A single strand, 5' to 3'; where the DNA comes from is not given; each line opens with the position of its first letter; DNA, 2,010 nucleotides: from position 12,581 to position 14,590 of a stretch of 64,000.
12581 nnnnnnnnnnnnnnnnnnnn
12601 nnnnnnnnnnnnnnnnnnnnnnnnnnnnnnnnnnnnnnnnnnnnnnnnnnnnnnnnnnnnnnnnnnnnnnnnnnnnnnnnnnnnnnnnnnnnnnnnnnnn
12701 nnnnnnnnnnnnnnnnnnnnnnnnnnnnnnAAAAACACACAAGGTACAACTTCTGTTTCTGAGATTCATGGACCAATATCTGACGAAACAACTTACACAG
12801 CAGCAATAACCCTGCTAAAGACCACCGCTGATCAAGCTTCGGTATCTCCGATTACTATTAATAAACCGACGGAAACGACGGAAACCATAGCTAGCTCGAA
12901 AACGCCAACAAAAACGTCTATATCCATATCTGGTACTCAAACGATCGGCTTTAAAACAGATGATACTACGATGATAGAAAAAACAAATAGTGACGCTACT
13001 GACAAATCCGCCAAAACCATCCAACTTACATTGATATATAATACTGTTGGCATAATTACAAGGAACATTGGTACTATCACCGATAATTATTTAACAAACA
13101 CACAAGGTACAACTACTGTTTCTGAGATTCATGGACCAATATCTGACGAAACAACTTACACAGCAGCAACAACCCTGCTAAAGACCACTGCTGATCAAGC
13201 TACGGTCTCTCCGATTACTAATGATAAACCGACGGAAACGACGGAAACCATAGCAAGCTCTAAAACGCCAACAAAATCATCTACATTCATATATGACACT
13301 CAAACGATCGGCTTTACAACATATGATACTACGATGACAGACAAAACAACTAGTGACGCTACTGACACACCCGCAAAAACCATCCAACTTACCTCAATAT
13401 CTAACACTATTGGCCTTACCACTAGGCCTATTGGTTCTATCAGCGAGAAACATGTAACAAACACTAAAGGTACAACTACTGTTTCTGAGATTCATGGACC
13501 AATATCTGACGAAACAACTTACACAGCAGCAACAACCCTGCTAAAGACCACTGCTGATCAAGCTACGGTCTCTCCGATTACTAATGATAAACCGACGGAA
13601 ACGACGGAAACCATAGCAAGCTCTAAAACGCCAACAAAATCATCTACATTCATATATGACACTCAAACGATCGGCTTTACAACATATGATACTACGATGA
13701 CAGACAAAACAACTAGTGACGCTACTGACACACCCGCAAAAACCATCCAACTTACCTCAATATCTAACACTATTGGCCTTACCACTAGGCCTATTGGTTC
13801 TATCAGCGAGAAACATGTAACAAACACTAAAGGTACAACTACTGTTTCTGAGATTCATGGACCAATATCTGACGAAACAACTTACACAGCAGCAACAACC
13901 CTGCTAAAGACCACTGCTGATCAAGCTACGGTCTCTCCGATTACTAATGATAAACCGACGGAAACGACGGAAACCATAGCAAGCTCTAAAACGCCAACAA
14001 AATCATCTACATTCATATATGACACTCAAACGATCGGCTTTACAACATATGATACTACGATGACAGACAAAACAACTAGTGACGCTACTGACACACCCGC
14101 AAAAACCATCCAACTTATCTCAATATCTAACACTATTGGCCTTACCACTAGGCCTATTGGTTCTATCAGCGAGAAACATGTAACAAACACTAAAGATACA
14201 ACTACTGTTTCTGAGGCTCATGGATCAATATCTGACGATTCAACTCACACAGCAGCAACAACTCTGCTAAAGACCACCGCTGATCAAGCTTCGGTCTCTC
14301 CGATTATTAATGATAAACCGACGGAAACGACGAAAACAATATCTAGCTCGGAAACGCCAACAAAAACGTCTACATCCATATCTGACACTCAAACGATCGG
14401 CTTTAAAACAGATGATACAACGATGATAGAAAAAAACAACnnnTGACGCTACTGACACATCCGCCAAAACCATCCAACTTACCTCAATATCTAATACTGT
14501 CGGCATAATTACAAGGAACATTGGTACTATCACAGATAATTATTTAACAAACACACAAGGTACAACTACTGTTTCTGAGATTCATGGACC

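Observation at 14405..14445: The mucin ORF terminates through a single A6 to A7 homopolymer change; downstream repeat units are decaying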

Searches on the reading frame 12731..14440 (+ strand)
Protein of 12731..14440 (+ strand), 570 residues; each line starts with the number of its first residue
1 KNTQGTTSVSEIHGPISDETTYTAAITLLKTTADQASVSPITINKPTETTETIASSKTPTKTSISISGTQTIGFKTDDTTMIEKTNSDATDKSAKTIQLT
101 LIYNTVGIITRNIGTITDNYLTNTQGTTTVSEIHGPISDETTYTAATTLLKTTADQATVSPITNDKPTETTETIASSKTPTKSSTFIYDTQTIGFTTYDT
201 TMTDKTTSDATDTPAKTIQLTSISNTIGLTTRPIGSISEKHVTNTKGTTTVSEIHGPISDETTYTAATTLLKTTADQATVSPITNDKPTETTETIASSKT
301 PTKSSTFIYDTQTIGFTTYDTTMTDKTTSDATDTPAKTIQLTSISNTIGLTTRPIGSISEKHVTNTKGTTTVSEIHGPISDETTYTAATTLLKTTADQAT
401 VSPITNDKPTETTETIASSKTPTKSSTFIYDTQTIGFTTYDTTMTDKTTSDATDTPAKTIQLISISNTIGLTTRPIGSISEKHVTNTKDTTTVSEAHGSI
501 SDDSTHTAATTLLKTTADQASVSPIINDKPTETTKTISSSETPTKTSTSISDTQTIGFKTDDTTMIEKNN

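Call 52: search_protein_representatives(protein=window:12731-14440:+)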
Query: 570 residues. Proteins with E-value up to 0.001 (for the whole library): 4; up to 1e-10: 4; up to 1e-30: 4. The best 4 are listed.
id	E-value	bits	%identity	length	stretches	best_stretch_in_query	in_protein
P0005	0.0e+00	1878.4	57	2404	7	88-495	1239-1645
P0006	0.0e+00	1496.3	61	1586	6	105-479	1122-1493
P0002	1.4e-43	166.0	80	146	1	323-454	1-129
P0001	2.6e-33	132.1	52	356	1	169-376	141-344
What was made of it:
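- Tried and rejected: The exhaustive HMMER search found them (call 52).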

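Call 54: find_encoding_contigs(protein=P0006, flank=10000, max_places=8)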
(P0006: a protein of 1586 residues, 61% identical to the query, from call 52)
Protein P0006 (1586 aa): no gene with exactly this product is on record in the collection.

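Call 55: list_cluster_members(proteins=[P0006, P0005])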
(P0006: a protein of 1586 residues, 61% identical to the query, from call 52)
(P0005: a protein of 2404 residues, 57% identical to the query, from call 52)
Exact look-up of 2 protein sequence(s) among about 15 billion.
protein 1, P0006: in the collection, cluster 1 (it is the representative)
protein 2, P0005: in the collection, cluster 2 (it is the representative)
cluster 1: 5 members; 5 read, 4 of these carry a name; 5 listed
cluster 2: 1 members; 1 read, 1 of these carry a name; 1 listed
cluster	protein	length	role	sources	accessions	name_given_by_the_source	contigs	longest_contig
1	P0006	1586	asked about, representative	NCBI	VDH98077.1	Hypothetical predicted protein, partial [Mytilus galloprovincialis]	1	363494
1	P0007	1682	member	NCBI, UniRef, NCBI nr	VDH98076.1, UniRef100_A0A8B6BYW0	Hypothetical predicted protein [Mytilus galloprovincialis] | Apple domain-containing protein n=2 Tax=Mytilus galloprovincialis TaxID=29158 ...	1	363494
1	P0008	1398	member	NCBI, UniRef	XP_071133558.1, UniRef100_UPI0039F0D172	mucin-22-like [Mytilus edulis] | mucin-22-like n=1 Tax=Mytilus edulis TaxID=6550 RepID=UPI0039F0D172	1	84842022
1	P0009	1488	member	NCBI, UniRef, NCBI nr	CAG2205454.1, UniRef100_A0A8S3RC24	unnamed protein product [Mytilus edulis] | Uncharacterized protein n=1 Tax=Mytilus edulis TaxID=6550 RepID=A0A8S3RC24_MYTED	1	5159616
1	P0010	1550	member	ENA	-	-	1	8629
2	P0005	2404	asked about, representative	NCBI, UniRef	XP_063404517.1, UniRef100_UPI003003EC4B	mucin-3A-like [Mytilus trossulus] | mucin-3A-like n=1 Tax=Mytilus trossulus TaxID=6551 RepID=UPI003003EC4B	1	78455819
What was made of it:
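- On PAN/Apple-domain proteins: The orthologues are annotated as Apple domain-containing (call 55).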

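Call 57: find_encoding_contigs(protein=P0005, flank=6000, max_places=3)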
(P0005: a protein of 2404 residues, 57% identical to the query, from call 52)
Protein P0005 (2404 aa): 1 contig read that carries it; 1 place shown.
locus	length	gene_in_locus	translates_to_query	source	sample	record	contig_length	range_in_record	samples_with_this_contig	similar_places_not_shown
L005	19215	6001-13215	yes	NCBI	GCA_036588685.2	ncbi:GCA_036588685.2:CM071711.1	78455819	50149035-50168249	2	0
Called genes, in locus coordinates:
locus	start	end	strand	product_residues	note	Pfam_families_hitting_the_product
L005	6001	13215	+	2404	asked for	-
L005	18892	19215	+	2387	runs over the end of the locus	PF00533:BRCT, PF12738:PTCB-BRCT, PF16589:BRCT_2, PF00644:PARP, PF08487:VIT, PF13757:VIT_2, PF00092:VWA, PF13768:VWA_3, +2 more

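Call 58: find_encoding_contigs(protein=P0007, flank=6000, max_places=3)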
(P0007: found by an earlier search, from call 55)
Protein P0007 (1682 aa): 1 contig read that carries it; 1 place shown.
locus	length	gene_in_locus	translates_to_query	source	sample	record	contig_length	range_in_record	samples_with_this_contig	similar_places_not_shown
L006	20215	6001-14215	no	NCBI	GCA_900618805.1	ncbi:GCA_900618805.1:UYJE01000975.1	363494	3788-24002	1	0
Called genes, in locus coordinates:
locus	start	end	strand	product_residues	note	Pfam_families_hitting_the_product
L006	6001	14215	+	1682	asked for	-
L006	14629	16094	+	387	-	-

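Call 64: find_encoding_contigs(protein=P0009, flank=6000, max_places=3)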
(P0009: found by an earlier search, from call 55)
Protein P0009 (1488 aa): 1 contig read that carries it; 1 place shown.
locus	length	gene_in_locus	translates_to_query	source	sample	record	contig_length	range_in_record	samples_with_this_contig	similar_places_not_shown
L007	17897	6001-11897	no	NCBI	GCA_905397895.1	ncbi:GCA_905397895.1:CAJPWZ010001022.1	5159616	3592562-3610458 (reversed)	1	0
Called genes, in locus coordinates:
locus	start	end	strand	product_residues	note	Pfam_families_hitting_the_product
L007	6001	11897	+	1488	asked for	-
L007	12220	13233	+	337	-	-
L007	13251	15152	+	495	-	-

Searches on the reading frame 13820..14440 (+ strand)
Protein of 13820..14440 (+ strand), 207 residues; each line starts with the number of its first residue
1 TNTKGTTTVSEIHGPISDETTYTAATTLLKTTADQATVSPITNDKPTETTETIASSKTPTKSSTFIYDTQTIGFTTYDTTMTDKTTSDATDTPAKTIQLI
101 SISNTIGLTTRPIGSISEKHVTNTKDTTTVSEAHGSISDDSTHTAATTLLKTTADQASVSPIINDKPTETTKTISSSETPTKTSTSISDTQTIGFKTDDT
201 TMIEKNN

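Call 13: find_homologous_proteins(query=window:13820-14440:+)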
Query window:13820-14440:+ (207 aa): 3 proteins with E <= 0.001 among 1159 candidates.
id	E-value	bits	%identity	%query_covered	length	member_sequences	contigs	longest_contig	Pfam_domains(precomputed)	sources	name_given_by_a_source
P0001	5.1e-42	162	58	65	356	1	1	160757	PF00024.33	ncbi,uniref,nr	ncbi:Hypothetical predicted protein [Mytilus galloprovincialis]|uniref:Apple domain-containing prote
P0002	1.4e-37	147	73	52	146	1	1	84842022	-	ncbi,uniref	ncbi:salivary glue protein Sgs-3-like [Mytilus edulis]|uniref:salivary glue protein Sgs-3-like n=1 T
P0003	4.1e-37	146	71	56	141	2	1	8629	-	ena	-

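Call 16: find_encoding_contigs(protein=P0002, flank=10000, max_places=6)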
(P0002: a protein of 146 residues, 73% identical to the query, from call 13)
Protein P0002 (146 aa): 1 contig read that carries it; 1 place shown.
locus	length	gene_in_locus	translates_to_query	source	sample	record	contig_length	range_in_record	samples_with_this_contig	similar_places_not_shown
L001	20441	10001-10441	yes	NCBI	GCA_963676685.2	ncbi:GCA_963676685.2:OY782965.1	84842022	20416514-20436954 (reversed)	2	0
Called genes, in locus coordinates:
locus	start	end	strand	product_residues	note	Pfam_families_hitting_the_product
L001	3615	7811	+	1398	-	-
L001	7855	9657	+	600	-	-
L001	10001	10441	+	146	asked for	-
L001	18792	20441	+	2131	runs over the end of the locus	PF00533:BRCT, PF16589:BRCT_2, PF00644:PARP, PF08487:VIT, PF13757:VIT_2, PF00092:VWA, PF13768:VWA_3, PF00022:Actin, +3 more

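Call 17: find_encoding_contigs(protein=P0003, flank=10000, max_places=6)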
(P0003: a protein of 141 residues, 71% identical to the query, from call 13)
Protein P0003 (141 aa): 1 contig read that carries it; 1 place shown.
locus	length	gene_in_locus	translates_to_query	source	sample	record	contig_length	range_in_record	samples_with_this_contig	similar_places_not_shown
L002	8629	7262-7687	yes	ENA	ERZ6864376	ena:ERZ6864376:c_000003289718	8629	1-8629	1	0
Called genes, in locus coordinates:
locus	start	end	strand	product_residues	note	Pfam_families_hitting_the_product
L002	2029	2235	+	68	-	-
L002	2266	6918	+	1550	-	-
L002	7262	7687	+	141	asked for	-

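Call 36: find_encoding_contigs(protein=P0001, flank=10000, max_places=4)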
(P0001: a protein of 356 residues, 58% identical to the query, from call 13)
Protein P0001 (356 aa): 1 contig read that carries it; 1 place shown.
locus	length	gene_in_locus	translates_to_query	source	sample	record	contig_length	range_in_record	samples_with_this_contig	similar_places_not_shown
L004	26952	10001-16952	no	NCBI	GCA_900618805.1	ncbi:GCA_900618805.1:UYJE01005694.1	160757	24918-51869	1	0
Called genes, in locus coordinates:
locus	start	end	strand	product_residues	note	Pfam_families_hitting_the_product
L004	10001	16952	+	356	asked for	PF00024:PAN_1 (weak)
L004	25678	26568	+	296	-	PF02023:SCAN (weak)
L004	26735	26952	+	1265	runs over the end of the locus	PF18139:LSDAT_euk, PF18171:LSDAT_prok (weak), PF25508:TRPM2, PF23317:YVC1_C (weak)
